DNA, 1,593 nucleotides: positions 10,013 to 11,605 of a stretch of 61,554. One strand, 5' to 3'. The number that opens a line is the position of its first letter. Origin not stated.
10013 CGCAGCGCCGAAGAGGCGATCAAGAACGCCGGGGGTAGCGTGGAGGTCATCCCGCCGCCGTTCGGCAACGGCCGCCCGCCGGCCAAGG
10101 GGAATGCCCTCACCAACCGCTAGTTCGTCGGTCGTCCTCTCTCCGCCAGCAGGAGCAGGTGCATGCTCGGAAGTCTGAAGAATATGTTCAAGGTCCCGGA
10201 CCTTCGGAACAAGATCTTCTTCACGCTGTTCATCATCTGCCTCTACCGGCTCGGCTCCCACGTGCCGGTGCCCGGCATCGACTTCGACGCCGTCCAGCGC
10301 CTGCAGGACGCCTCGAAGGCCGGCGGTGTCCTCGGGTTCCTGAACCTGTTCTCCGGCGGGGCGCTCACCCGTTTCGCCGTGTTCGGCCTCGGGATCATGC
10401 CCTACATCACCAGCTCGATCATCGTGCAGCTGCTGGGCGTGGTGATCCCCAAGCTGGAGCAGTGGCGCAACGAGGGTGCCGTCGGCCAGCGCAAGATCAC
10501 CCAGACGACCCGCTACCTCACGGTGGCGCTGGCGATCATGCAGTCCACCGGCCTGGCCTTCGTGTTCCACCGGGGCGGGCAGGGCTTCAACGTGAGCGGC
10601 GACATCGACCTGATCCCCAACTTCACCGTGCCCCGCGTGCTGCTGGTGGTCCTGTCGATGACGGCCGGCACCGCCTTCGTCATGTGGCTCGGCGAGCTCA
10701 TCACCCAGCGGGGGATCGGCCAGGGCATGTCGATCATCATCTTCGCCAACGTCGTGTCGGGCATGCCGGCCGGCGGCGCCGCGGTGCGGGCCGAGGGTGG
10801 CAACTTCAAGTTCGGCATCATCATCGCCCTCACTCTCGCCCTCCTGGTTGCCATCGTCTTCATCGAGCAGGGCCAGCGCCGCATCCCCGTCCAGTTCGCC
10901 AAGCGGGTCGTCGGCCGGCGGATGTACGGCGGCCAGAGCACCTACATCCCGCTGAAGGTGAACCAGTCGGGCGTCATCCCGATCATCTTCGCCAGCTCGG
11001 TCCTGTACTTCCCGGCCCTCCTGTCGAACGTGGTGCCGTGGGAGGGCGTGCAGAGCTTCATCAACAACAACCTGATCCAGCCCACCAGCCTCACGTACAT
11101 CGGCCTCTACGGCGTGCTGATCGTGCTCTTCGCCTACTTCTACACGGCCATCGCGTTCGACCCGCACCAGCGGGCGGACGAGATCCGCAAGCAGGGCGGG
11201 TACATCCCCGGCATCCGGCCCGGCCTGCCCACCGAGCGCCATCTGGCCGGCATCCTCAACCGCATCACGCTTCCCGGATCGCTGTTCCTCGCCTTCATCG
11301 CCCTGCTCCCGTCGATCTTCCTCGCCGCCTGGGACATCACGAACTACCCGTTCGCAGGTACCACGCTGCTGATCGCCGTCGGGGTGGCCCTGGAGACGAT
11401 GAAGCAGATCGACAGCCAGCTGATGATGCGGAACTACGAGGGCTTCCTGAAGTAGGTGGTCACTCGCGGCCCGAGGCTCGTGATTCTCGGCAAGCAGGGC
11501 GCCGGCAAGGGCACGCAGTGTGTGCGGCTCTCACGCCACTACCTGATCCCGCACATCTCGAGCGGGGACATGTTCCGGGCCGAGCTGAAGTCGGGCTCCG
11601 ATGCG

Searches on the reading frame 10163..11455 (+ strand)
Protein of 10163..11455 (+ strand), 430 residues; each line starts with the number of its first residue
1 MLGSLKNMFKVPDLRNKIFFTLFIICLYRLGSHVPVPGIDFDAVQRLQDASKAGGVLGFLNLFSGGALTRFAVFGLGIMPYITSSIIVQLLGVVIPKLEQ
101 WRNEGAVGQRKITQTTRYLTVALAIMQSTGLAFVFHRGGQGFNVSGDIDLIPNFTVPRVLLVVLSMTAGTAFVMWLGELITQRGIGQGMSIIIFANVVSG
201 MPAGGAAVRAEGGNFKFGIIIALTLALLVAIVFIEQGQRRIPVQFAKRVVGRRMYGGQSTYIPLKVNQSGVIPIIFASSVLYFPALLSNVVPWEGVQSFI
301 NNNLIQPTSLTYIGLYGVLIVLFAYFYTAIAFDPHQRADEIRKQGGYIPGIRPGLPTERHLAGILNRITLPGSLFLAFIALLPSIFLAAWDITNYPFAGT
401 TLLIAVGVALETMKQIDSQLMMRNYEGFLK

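Call 112: search_solved_structures(query=window:10163-11455:+, max_evalue=1e-10)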
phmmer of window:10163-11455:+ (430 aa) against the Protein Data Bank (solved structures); distinct sequences matched with E-value up to 1e-10: 17.
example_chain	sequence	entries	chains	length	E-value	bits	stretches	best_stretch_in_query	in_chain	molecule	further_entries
5eul_Y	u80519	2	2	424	1.2e-110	373.6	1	3-430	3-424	Protein translocase subunit SecY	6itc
8y9y_Y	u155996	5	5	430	5.7e-109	368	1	3-430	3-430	Protein translocase subunit SecY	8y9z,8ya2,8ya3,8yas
7xha_Y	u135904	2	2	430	7.6e-109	367.6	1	3-430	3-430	Protein translocase subunit SecY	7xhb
8ya0_Y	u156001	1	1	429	8.4e-109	367.4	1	5-430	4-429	Protein translocase subunit SecY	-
3din_C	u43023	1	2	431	2.3e-104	352.8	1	4-430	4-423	Preprotein translocase subunit SecY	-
3dl8_G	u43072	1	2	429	2.8e-100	339.4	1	5-429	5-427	Preprotein translocase subunit secY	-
2zjs_Y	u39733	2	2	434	9.4e-99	334.3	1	7-429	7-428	Preprotein translocase SecY subunit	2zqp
5aww_Y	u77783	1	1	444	1e-98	334.2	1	7-429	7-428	Protein translocase subunit SecY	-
5abb_A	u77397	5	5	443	3.1e-98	332.6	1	13-430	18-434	PROTEIN TRANSLOCASE SUBUNIT SECY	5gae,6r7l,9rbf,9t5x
3j45_y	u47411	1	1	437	3.2e-98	332.6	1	13-430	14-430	Protein translocase subunit SecY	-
4v6m_BA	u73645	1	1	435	3.2e-98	332.6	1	13-430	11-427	Preprotein translocase secY subunit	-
5mg3_Y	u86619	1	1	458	3.5e-98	332.5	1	13-430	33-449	Protein translocase subunit SecY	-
3j46_y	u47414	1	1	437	1.1e-97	330.8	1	13-430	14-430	Protein translocase subunit SecY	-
5nco_g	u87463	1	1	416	1.4e-96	327.2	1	13-423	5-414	Protein translocase subunit SecY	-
5ch4_Y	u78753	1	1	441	4.7e-94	318.9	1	7-429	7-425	Protein translocase subunit SecY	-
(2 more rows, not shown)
